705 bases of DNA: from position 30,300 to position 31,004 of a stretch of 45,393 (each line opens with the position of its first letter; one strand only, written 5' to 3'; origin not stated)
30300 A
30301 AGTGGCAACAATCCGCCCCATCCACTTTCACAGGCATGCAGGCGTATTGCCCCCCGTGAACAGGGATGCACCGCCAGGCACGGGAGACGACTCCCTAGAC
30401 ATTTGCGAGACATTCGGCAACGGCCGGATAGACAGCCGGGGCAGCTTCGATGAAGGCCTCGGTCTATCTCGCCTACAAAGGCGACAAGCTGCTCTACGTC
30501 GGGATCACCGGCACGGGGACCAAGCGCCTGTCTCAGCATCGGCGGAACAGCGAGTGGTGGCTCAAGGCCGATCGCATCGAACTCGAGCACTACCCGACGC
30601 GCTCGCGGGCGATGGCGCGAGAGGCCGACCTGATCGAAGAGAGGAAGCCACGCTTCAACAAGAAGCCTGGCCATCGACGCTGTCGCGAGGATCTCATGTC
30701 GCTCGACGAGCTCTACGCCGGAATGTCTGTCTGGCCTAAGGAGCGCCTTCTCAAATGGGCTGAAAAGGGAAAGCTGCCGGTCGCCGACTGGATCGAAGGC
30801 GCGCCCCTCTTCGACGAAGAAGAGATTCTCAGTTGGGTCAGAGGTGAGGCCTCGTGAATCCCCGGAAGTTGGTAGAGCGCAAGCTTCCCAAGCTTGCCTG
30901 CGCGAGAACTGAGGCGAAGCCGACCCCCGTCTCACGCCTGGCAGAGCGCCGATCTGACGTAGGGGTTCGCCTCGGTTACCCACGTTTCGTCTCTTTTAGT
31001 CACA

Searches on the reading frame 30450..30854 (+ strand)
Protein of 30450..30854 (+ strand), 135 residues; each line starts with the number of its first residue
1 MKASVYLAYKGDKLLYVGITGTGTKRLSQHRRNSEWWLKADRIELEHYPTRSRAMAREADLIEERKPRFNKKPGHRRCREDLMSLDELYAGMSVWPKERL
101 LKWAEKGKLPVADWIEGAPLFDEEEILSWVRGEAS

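Call 3: search_protein_families(library=pfam, proteins=[window:30450-30854:+], max_evalue=0.01)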
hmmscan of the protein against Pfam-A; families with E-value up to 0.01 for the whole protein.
window:30450-30854:+ (135 aa): 1 family
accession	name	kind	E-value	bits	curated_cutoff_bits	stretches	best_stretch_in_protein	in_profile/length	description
PF01541.30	GIY-YIG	-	2.6e-08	34.5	22.6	1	5-68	4-76/78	GIY-YIG catalytic domain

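Call 75: search_protein_families(library=phrogs, proteins=[window:30450-30854:+], max_evalue=0.001)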
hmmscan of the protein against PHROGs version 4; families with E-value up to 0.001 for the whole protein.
window:30450-30854:+ (135 aa): 2 families
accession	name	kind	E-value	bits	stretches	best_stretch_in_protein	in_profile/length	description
phrog_16880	-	DNA, RNA and nucleotide metabolism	3.5e-17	63.8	1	5-75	9-80/162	endonuclease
phrog_3312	-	DNA, RNA and nucleotide metabolism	1.1e-10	42.8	1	11-71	15-75/175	endonuclease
